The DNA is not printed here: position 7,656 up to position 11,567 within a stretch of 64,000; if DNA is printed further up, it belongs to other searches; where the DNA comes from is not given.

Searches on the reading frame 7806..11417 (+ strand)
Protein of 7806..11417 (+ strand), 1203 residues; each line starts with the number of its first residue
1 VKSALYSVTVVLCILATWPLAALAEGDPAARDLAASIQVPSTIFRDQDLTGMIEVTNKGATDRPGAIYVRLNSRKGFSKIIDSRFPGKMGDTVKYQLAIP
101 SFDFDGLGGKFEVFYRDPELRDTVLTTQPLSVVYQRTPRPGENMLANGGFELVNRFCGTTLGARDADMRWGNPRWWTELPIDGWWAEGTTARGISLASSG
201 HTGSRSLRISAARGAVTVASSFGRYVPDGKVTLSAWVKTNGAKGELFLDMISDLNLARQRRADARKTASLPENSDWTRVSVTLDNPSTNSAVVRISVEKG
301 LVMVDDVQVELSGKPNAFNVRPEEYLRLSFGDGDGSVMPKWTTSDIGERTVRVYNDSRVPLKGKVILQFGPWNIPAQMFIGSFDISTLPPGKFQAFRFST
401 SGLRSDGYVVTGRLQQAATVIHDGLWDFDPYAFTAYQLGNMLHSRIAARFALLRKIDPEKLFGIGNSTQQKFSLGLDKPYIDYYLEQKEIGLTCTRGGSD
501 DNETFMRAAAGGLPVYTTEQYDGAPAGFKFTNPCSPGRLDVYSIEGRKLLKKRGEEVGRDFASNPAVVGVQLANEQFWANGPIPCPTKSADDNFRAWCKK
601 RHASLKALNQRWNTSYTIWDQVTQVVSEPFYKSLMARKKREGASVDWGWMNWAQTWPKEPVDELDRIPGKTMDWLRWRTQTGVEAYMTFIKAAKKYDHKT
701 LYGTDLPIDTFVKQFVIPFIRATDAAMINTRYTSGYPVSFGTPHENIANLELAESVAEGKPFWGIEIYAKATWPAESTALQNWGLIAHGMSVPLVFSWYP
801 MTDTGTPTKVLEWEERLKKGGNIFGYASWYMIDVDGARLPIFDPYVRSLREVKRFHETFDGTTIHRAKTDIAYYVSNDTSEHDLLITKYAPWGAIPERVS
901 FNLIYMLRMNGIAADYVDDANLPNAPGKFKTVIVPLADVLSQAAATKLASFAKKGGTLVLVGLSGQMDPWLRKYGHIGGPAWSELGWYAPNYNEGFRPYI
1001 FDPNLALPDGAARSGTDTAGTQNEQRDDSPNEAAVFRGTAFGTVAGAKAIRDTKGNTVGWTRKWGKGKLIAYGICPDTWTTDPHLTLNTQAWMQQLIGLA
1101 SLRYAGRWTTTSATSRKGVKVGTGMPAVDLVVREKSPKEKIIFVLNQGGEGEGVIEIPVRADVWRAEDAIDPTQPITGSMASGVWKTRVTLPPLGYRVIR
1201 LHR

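Call 43: search_protein_families(library=pfam, proteins=[window:7806-11417:+], max_evalue=0.00001)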
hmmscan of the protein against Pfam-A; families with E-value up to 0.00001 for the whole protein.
window:7806-11417:+ (1203 aa): 1 family
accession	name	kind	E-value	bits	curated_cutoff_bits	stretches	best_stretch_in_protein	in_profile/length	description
PF02449.21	Glyco_hydro_42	-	1.1e-10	41.9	21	1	547-791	109-330/376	Beta-galactosidase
